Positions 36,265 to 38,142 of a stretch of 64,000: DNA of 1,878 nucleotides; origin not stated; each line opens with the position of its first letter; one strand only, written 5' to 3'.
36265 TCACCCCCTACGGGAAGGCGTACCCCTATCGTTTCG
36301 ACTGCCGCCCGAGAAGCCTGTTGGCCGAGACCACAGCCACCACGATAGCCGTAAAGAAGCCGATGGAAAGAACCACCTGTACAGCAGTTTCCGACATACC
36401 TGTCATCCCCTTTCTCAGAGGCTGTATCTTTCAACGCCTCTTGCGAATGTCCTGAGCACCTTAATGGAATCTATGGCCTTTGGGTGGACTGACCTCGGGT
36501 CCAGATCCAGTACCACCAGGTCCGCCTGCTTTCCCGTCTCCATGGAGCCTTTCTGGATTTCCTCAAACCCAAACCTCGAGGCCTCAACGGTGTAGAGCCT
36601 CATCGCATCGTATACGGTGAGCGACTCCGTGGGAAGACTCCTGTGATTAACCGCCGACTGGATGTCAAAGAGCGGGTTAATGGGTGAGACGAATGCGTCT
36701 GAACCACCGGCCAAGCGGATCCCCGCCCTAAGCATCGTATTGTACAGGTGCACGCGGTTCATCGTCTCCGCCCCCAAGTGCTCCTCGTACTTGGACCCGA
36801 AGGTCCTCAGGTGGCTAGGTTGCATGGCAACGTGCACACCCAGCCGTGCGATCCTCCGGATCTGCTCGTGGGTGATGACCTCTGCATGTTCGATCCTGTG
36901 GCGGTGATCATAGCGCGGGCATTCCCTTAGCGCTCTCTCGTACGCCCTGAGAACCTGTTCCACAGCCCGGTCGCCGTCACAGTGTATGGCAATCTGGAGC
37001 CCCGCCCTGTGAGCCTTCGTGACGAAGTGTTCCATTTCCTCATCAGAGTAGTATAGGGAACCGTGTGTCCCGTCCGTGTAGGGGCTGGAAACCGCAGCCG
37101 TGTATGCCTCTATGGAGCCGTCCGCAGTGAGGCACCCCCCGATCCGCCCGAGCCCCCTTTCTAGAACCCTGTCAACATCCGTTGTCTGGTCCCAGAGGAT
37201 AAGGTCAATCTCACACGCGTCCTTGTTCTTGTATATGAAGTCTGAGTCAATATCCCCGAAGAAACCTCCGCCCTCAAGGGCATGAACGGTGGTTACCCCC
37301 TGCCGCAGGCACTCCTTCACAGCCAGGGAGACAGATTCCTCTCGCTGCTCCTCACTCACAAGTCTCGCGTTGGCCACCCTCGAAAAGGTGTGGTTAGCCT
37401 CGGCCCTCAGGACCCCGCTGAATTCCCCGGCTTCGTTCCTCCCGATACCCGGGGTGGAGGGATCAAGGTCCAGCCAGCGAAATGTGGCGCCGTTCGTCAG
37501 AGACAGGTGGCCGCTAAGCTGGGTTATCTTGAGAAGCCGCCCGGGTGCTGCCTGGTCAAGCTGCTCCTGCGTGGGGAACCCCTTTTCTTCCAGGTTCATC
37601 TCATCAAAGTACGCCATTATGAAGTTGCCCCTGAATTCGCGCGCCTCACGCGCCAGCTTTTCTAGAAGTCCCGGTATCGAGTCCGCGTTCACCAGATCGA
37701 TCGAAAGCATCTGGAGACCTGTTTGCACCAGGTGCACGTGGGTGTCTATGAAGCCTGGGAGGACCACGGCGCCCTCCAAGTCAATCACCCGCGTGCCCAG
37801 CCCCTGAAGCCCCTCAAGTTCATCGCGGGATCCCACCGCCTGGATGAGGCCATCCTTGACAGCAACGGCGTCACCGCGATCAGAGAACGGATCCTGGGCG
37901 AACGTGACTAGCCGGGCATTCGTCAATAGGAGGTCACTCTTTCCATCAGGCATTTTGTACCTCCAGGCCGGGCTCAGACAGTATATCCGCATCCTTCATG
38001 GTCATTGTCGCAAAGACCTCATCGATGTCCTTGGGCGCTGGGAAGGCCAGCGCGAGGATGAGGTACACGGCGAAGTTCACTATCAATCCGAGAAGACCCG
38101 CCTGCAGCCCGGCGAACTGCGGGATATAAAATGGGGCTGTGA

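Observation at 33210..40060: Seven-gene amide/ureido-amine catabolic operon with two CN-hydrolases and a hidden micro-ORF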

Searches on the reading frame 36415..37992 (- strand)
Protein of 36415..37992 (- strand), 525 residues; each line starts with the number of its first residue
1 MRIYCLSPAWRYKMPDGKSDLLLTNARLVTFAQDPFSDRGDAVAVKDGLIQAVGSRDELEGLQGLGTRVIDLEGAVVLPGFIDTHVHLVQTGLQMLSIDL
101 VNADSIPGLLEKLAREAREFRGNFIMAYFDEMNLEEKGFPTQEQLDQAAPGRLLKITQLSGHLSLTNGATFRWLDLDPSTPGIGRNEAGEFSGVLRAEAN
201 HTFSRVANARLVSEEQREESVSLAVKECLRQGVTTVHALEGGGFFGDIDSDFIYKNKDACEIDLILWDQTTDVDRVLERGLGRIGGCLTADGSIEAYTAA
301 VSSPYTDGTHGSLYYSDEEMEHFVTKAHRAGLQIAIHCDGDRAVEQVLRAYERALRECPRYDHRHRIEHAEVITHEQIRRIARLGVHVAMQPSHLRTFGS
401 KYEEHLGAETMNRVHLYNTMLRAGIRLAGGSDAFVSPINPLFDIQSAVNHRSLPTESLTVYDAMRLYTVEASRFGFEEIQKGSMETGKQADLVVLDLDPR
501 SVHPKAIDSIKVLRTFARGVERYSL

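Call 5: search_protein_families(library=pfam, proteins=[window:36415-37992:-], max_evalue=0.01)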
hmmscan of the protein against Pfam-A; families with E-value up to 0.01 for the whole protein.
window:36415-37992:- (525 aa): 3 families
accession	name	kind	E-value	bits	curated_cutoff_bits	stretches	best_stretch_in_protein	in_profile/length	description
PF07969.17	Amidohydro_3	-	5.4e-81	273.9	29.7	1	68-520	1-469/472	Amidohydrolase family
PF01979.26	Amidohydro_1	-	4.5e-20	72.6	25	1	210-515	28-338/345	Amidohydrolase family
PF22039.1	HUTI_composite_bact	-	0.00019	21.5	25.5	1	42-60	2-20/26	Imidazolonepropionase-like composite domain, bacteria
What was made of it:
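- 36415..37953 (-): YtcJ-type (Amidohydro_3) metal-dependent amidohydrolase, 512 aa. PF07969 at 273.9 bits (call 5).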

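Call 6: search_protein_families(library=ncbifam, proteins=[window:36415-37992:-], max_evalue=0.01)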
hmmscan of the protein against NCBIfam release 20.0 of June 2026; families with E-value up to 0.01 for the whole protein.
window:36415-37992:- (525 aa): 63 families (the best 25 are shown)
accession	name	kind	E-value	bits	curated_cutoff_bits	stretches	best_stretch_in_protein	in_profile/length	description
NF051886.1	XaaProDiPepCaul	equivalog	2e-17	63.3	500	2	307-500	193-378/398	Xaa-Pro dipeptidase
NF006056.0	PRK08204.1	subfamily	2.7e-17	62.7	391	2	20-105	4-84/449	hypothetical protein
TIGR01224.1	hutI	equivalog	1.5e-16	60.2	298.15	2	42-92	5-53/377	imidazolonepropionase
NF005557.0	PRK07228.1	equivalog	1.7e-14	53.4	522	2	21-91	3-68/445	5'-deoxyadenosine deaminase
NF006549.0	PRK09045.1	equivalog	6e-14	51.5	540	2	207-504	101-387/444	TRZ/ATZ family hydrolase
TIGR02967.1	guan_deamin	equivalog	1.3e-13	50.8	375.4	2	42-92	8-58/401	guanine deaminase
NF006679.0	PRK09228.1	subfamily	3.9e-12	45.7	351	1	40-92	31-83/433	guanine deaminase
NF005540.0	PRK07203.1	equivalog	1.2e-11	44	444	1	21-99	2-79/444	putative aminohydrolase SsnA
NF006689.0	PRK09237.1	equivalog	1.8e-11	43.3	371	1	19-92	3-70/383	amidohydrolase/deacetylase family metallohydrolase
TIGR03314.1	Se_ssnA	subfamily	1e-10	41.1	455.5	1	21-92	1-71/441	putative selenium metabolism protein SsnA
TIGR03178.1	allantoinase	equivalog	1.6e-10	40.4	357.85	1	20-92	1-64/441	allantoinase AllB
NF006055.0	PRK08203.1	equivalog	1.7e-10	40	532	1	21-91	7-74/455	8-oxoguanine deaminase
NF006560.0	PRK09061.1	subfamily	1.2e-09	37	340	1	16-90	23-89/517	amidohydrolase family protein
NF002668.0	PRK02382.1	equivalog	1.4e-09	37.2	452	1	23-93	8-62/436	dihydroorotase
NF004839.0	PRK06189.1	equivalog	1.9e-09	36.7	631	1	20-90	4-65/451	allantoinase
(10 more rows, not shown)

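Call 10: search_solved_structures(query=window:36415-37992:-, max_evalue=1e-10)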
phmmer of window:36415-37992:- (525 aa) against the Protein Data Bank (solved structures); distinct sequences matched with E-value up to 1e-10: 2.
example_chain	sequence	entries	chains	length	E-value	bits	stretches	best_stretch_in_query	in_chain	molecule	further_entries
3icj_A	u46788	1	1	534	1.8e-35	125.9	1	49-501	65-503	uncharacterized metal-dependent hydrolase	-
3igh_X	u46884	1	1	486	6.4e-34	120.8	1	62-502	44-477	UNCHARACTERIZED METAL-DEPENDENT HYDROLASE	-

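Call 12: find_related_loci(query=window:36415-37992:-, collection=genome_contigs, flank=8000)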
Query window:36415-37992:- (525 aa) in genome_contigs; peptide patterns used: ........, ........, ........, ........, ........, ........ (x = any residue, [..] = any of these).
66 stretches matched a pattern, but none encodes a relative of the query by tblastn (E <= 1e-3).
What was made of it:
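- Tried and rejected: Single-protein scan of genome_contigs with the amidohydrolase found no relative (call 12).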

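Call 16: find_homologous_proteins(query=window:36415-37992:-, max_evalue=1e-20)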
Query window:36415-37992:- (525 aa): 1412 proteins with E <= 1e-20 among 8000 candidates; the best 120 are listed.
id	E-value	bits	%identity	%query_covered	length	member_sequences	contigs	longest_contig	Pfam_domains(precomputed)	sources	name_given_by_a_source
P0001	0.0e+0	1151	100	98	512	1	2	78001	PF07969.18,PF01979.27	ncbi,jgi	ncbi:MAG: amidohydrolase [Bacillota bacterium]|jgi:predicted amidohydrolase YtcJ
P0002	1.3e-228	778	67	97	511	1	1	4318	PF07969.18,PF01979.27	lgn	-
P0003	6.8e-112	393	43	96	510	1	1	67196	PF07969.18,PF01979.27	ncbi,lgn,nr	ncbi:MAG: amidohydrolase [Chloroflexota bacterium]|nr:MAG: amidohydrolase [Chloroflexota bacterium]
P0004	2.9e-111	391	43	95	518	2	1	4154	PF07969.18,PF01979.27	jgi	-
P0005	3.7e-110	387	41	97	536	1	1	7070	PF07969.18,PF01979.27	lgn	-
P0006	4.5e-110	387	42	95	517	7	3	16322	PF07969.18,PF01979.27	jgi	jgi:predicted amidohydrolase YtcJ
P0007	1.3e-109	385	42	95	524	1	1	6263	PF07969.18,PF01979.27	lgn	-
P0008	3.9e-109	384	41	93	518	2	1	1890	PF07969.18,PF01979.27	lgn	-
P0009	4.2e-107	377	42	89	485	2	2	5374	PF07969.18,PF01979.27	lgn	-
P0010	1.3e-106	376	41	95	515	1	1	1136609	PF07969.18,PF01979.27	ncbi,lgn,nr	ncbi:MAG: amidohydrolase [Firmicutes bacterium]|nr:amidohydrolase [Bacillota bacterium]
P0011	1.6e-106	375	39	96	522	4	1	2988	PF07969.18,PF01979.27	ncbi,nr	ncbi:MAG: amidohydrolase [Deltaproteobacteria bacterium]|nr:amidohydrolase [Deltaproteobacteria bact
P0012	3.3e-106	374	42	95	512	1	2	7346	PF07969.18,PF22039.2,PF01979.27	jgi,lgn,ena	-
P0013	5.0e-106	374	42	96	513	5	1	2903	PF07969.18,PF01979.27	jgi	jgi:predicted amidohydrolase YtcJ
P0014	2.3e-105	371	41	94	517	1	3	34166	PF07969.18,PF01979.27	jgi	-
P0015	4.0e-105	371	41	95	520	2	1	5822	PF07969.18,PF01979.27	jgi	-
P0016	1.3e-104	369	41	96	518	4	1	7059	PF07969.18,PF01979.27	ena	-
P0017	9.9e-104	366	39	95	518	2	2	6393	PF07969.18,PF01979.27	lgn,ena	-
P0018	1.9e-103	365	42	91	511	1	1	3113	PF07969.18,PF01979.27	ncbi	ncbi:MAG: amidohydrolase [Thermodesulfobacteriota bacterium]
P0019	2.0e-103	365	41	96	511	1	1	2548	PF07969.18,PF22039.2,PF01979.27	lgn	-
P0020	3.7e-103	364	42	94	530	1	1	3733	PF07969.18,PF01979.27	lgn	-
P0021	4.0e-103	364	43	96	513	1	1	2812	PF07969.18,PF01979.27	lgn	-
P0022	7.9e-103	363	40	95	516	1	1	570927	PF07969.18,PF01979.27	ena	-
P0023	3.0e-102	361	43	84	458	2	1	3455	PF07969.18,PF01979.27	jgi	jgi:hypothetical protein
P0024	3.2e-102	361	43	94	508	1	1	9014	PF07969.18,PF01979.27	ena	-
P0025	3.5e-102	361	40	96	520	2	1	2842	PF07969.18,PF01979.27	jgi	jgi:predicted amidohydrolase YtcJ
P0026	5.5e-102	360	41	96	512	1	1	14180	PF07969.18,PF01979.27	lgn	-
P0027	6.1e-102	360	39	96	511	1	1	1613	PF07969.18,PF01979.27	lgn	-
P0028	7.0e-102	360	39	96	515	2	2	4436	PF07969.18,PF01979.27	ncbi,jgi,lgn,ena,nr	ncbi:MAG TPA: amidohydrolase [Thermoplasmatales archaeon]|nr:amidohydrolase [Thermoplasmatales archa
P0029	8.1e-102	360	41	95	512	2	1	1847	PF07969.18,PF01979.27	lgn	-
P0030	2.0e-101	358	41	97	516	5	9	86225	PF07969.18,PF01979.27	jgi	jgi:predicted amidohydrolase YtcJ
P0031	2.1e-101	358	38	95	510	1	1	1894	PF07969.18,PF01979.27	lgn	-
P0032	3.6e-101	358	40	94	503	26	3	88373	PF07969.18,PF01979.27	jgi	jgi:predicted amidohydrolase YtcJ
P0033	3.6e-101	358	39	96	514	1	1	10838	PF07969.18,PF01979.27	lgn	-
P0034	4.8e-101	357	39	95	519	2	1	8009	PF07969.18,PF01979.27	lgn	-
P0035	1.2e-100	356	41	96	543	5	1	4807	PF07969.18,PF01979.27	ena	-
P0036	1.6e-100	355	40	96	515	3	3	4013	PF07969.18,PF01979.27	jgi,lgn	jgi:predicted amidohydrolase YtcJ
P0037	2.3e-100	355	42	96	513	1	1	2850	PF07969.18,PF01979.27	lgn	-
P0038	4.6e-100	354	40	95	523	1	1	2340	PF07969.18,PF01979.27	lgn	-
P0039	5.5e-100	354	41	96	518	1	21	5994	PF07969.18,PF01979.27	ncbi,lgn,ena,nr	ncbi:MAG TPA: amidohydrolase [Anaerolineae bacterium]|nr:amidohydrolase [Anaerolineae bacterium]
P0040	7.0e-100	353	39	95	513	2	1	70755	PF07969.18,PF01979.27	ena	-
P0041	8.3e-100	353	38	96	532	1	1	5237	PF07969.18,PF01979.27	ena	-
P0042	1.3e-99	352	40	95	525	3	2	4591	PF07969.18,PF01979.27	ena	-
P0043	2.2e-99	352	40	96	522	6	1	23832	PF07969.18,PF22039.2,PF01979.27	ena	-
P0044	3.0e-99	351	43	92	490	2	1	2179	PF07969.18,PF01979.27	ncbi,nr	ncbi:MAG: amidohydrolase [Candidatus Korarchaeum sp.]|nr:amidohydrolase [Candidatus Korarchaeum sp.]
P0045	4.3e-99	351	38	95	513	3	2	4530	PF07969.18,PF01979.27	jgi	jgi:predicted amidohydrolase YtcJ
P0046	4.9e-99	351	41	96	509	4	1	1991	PF07969.18,PF01979.27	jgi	jgi:predicted amidohydrolase YtcJ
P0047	1.1e-98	349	40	96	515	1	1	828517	PF07969.18,PF01979.27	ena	-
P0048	1.7e-98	349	41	96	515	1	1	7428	PF07969.18,PF01979.27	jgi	jgi:predicted amidohydrolase YtcJ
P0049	2.4e-98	348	42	96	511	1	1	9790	PF07969.18,PF01979.27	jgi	jgi:predicted amidohydrolase YtcJ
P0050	3.2e-98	348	40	97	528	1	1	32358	PF07969.18,PF22039.2,PF01979.27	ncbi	-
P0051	3.2e-98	348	39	94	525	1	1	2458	PF07969.18,PF01979.27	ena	-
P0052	1.4e-97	346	41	96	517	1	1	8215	PF07969.18,PF01979.27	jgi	-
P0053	2.7e-97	345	41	96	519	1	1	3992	PF07969.18,PF01979.27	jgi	jgi:predicted amidohydrolase YtcJ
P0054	5.1e-97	344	41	92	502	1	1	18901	PF07969.18,PF01979.27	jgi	-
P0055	7.0e-97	343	40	96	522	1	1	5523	PF07969.18,PF01979.27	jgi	-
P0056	1.2e-96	343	41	95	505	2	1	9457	PF07969.18,PF01979.27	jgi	jgi:predicted amidohydrolase YtcJ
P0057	1.5e-96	342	40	95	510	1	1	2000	PF07969.18,PF01979.27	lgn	-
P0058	2.0e-96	342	39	96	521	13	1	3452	PF07969.18,PF01979.27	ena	-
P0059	2.3e-96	342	39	96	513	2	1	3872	PF07969.18,PF01979.27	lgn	-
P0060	2.5e-96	342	40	95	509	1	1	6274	PF07969.18,PF01979.27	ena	-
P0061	2.8e-96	341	41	93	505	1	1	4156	PF07969.18,PF01979.27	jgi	jgi:predicted amidohydrolase YtcJ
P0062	3.5e-96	341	40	94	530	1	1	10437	PF07969.18,PF01979.27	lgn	-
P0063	3.6e-96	341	39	95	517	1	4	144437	PF07969.18,PF01979.27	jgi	jgi:predicted amidohydrolase YtcJ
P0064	3.8e-96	341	39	95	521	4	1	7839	PF07969.18,PF01979.27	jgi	jgi:predicted amidohydrolase YtcJ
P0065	4.0e-96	341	41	96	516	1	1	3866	PF07969.18,PF01979.27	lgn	-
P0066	4.4e-96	341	41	97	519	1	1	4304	PF07969.18,PF01979.27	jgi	jgi:predicted amidohydrolase YtcJ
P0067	6.3e-96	340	40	97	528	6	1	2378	PF07969.18,PF22039.2,PF01979.27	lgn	-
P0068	7.1e-96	340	38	96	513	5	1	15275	PF07969.18,PF01979.27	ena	-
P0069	7.7e-96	340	39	91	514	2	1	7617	PF07969.18,PF01979.27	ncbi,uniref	ncbi:amidohydrolase [Desulfosarcina sp.]|uniref:amidohydrolase n=1 Tax=Desulfosarcina sp. TaxID=2027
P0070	3.6e-95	338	39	96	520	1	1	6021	PF07969.18,PF01979.27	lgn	-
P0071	4.0e-95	338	41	93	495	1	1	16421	PF07969.18,PF01979.27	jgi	jgi:predicted amidohydrolase YtcJ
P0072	6.2e-95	337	39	94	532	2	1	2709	PF07969.18,PF01979.27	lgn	-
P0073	7.7e-95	337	40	96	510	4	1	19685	PF07969.18,PF01979.27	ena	-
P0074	8.0e-95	337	39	95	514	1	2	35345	PF07969.18,PF01979.27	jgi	-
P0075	3.3e-94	335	40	95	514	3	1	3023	PF07969.18,PF01979.27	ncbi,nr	ncbi:MAG: amidohydrolase [Chloroflexi bacterium]|nr:amidohydrolase [Chloroflexota bacterium]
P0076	4.6e-94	334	40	87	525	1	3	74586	PF07969.18,PF01979.27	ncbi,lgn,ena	-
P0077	5.1e-94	334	40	97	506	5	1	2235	PF07969.18,PF01979.27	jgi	jgi:predicted amidohydrolase YtcJ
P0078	9.5e-94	333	40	96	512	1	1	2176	PF07969.18,PF01979.27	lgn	-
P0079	9.5e-94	333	40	95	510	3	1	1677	PF07969.18,PF01979.27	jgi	jgi:predicted amidohydrolase YtcJ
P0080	1.5e-93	332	39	96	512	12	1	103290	PF07969.18,PF01979.27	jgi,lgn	-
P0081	1.8e-93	332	39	95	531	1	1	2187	PF07969.18,PF01979.27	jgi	jgi:predicted amidohydrolase YtcJ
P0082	1.9e-93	332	40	97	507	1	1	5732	PF07969.18,PF01979.27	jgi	jgi:predicted amidohydrolase YtcJ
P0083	2.1e-93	332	40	97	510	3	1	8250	PF07969.18,PF01979.27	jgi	jgi:predicted amidohydrolase YtcJ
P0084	3.7e-93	331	40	90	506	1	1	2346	PF07969.18,PF01979.27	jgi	jgi:predicted amidohydrolase YtcJ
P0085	7.8e-93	330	40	96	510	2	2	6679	PF07969.18,PF01979.27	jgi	jgi:hypothetical protein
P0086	1.3e-92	329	40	92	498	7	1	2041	PF07969.18,PF01979.27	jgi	jgi:hypothetical protein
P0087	1.4e-92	329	39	96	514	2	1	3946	PF07969.18,PF01979.27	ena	-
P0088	1.6e-92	329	40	96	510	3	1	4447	PF07969.18,PF01979.27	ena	-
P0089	2.4e-92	329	40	95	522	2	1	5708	PF07969.18,PF01979.27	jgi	jgi:predicted amidohydrolase YtcJ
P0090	2.8e-92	328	39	95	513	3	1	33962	PF07969.18,PF01979.27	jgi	jgi:predicted amidohydrolase YtcJ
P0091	2.9e-92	328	39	94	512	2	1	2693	PF07969.18,PF01979.27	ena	-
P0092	3.7e-92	328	39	96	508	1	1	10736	PF07969.18,PF01979.27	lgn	-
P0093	2.1e-91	325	40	94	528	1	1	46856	PF07969.18,PF01979.27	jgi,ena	-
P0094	6.3e-91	324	40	95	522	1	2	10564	PF07969.18,PF01979.27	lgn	-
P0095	6.4e-91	324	38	96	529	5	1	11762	PF07969.18,PF01979.27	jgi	jgi:predicted amidohydrolase YtcJ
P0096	6.6e-91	324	40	96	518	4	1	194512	PF07969.18,PF01979.27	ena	-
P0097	8.0e-91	323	40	86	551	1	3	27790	PF07969.18,PF01979.27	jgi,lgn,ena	-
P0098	1.1e-90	323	37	95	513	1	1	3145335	PF07969.18,PF01979.27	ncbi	-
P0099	1.4e-90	323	39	96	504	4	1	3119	PF07969.18,PF01979.27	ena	-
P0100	1.8e-90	322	38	96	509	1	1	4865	PF07969.18,PF01979.27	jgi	jgi:predicted amidohydrolase YtcJ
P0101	2.5e-90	322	39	96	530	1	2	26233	PF07969.18,PF01979.27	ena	-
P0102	5.7e-90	321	38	95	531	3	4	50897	PF07969.18,PF01979.27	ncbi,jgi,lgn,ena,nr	ncbi:MAG TPA: amidohydrolase [Anaerolineae bacterium]|nr:amidohydrolase [Anaerolineae bacterium]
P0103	8.5e-90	320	39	87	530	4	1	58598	PF07969.18,PF01979.27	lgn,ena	-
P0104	1.3e-89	320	40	96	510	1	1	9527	PF07969.18,PF01979.27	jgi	jgi:predicted amidohydrolase YtcJ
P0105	1.5e-89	319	39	86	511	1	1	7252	PF07969.18,PF01979.27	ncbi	-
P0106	1.5e-89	319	41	93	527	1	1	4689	PF07969.18,PF01979.27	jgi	jgi:predicted amidohydrolase YtcJ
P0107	2.1e-89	319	39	96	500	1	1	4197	PF07969.18,PF01979.27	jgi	jgi:hypothetical protein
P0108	1.6e-88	316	40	87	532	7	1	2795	PF07969.18,PF01979.27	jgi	jgi:predicted amidohydrolase YtcJ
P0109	1.8e-88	316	36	96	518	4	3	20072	PF07969.18,PF01979.27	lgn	-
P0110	4.7e-88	314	38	95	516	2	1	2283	PF07969.18,PF01979.27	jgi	-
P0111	4.9e-88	314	37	96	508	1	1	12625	PF07969.18,PF01979.27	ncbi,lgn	-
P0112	6.2e-88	314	39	92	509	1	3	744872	PF07969.18,PF01979.27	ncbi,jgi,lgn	-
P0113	6.5e-88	314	38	96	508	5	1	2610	PF07969.18,PF01979.27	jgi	jgi:predicted amidohydrolase YtcJ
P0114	1.1e-87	313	37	96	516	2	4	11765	PF07969.18,PF01979.27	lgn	-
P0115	1.7e-87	312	37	91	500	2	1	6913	PF07969.18,PF01979.27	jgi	jgi:predicted amidohydrolase YtcJ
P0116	2.3e-87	312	37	95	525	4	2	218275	PF07969.18,PF01979.27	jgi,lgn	jgi:hypothetical protein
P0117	2.4e-87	312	38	86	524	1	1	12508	PF07969.18,PF01979.27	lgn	-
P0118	4.3e-87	311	37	95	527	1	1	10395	PF07969.18,PF01979.27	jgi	jgi:predicted amidohydrolase YtcJ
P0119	7.1e-87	310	34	96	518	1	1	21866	PF07969.18,PF01979.27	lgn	-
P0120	1.2e-86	310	37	95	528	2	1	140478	PF07969.18,PF01979.27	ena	-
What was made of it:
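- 36415..37953 (-): Identical to NCBI/JGI protein P0001, 'MAG: amidohydrolase [Bacillota bacterium]' (call 16).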

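Call 17: find_encoding_contigs(protein=P0001, flank=10000, max_places=3)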
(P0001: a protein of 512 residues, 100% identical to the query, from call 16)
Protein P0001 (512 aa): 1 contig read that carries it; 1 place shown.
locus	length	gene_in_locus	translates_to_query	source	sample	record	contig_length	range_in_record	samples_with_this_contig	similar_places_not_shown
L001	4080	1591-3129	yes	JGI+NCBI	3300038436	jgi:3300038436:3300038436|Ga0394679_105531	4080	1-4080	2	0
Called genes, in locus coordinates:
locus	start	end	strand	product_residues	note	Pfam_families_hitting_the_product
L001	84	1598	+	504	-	PF00474:SSF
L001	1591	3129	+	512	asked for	PF07969:Amidohydro_3, PF01979:Amidohydro_1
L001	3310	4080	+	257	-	?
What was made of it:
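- Tried and rejected: The amidohydrolase look-up recovered only a 4-kb contig of the same organism (call 17).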

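Call 18: find_encoding_contigs(protein=P0002, flank=10000, max_places=3)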
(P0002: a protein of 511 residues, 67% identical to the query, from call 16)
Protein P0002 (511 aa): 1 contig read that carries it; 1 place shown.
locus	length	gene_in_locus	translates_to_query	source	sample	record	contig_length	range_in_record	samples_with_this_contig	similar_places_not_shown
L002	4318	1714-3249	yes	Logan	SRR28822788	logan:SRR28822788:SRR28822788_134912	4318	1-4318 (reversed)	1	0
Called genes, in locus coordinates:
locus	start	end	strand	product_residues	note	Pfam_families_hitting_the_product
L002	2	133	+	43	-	?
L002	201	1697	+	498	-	PF00474:SSF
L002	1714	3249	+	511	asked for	PF07969:Amidohydro_3, PF01979:Amidohydro_1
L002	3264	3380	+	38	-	-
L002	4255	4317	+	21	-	?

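Call 19: find_encoding_contigs(protein=P0003, flank=10000, max_places=3)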
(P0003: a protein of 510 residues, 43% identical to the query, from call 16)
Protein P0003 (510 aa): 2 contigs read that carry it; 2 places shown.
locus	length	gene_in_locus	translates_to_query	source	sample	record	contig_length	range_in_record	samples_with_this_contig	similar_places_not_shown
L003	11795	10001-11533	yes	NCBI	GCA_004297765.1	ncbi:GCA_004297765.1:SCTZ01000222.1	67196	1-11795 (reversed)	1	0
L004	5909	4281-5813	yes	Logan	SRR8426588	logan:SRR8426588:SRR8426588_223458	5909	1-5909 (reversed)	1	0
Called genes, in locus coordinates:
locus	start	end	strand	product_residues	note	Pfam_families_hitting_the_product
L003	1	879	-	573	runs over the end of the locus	PF01935:DUF87, PF05872:HerA_C (faint), PF12846:AAA_10 (faint)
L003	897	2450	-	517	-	-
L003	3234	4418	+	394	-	PF01702:TGT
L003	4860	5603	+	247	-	PF01476:LysM, PF01551:Peptidase_M23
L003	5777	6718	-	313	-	PF04454:Linocin_M18, PF09950:Major_capside (faint)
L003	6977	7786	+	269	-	PF10418:DHODB_Fe-S_bind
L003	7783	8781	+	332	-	PF01180:DHO_dh, PF01207:Dus, PF00977:His_biosynth (faint), PF03060:NMO (weak)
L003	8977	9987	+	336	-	PF23381:Beta-prop_IFT122_1st (weak), PF26549:Tricorn_N, PF07676:PD40 (weak), PF25174:Beta-prop_THOC3, PF26550:Tricorn_2nd, PF00930:DPPIV_N (weak), PF26549:Tricorn_N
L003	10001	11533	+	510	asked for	PF07969:Amidohydro_3, PF01979:Amidohydro_1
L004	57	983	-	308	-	PF04454:Linocin_M18, PF09950:Major_capside (faint)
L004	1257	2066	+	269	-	PF10418:DHODB_Fe-S_bind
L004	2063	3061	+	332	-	PF01180:DHO_dh, PF01207:Dus, PF00977:His_biosynth (faint), PF03060:NMO (weak)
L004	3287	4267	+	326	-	PF23381:Beta-prop_IFT122_1st (weak), PF26549:Tricorn_N, PF25174:Beta-prop_THOC3, PF07676:PD40 (weak), PF26550:Tricorn_2nd, PF00930:DPPIV_N (weak), PF26549:Tricorn_N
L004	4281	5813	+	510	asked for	PF07969:Amidohydro_3, PF01979:Amidohydro_1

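Call 79: predict_structure(alignment_id=A3)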
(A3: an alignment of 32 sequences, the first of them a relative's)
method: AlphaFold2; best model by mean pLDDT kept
length: 512 residues; sequences in the alignment: 32
mean_pLDDT: 94.8   pTM: 0.93
mean pLDDT of the five models: 94.8, 94.5, 94.4, 93.8, 93.8
residues with pLDDT >= 90: 459; 70-90: 45; 50-70: 7; < 50: 1
segments of 3 or more residues with pLDDT < 50: none
pLDDT, mean of each block of 10 residues (from residue 1): 84 92 76 97 95 96 98 97 96 98 92 94 95 96 92 97 93 95 91 94 97 99 94 92 97 96 96 91 91 92 96 97 97 98 93 95 98 96 89 92 97 97 96 95 97 97 95 97 97 98 98 97
secondary structure, 60 per line:
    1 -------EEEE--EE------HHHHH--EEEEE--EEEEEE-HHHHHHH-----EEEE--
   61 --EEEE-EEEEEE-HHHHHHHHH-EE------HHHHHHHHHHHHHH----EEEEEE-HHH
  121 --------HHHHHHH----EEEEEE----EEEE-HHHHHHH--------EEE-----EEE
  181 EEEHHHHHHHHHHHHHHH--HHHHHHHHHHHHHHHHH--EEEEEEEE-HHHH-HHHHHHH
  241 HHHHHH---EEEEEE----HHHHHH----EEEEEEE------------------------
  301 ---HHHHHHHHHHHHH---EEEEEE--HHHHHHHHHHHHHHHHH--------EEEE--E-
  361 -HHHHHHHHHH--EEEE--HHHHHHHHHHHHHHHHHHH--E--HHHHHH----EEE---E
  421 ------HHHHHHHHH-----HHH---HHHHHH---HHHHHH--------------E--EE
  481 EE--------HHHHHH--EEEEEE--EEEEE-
elements in order: E8-11 H22-26 E29-33 E36-41 H43-49 E55-58 E63-66 E68-73 H75-83 H93-106 E111-116 H129-135 E140-145 E150-153 H155-161 E170-172 E178-183 H184-198 H201-217 E220-227 H229-232 H234-246 E250-255 H260-265 E270-276 H304-316 E320-325 H328-344 E353-356 H362-371 E374-377 H380-398 H404-409 E414-416 H427-435 H447-452 H456-461 E479-482 H491-496 E499-504 E507-511
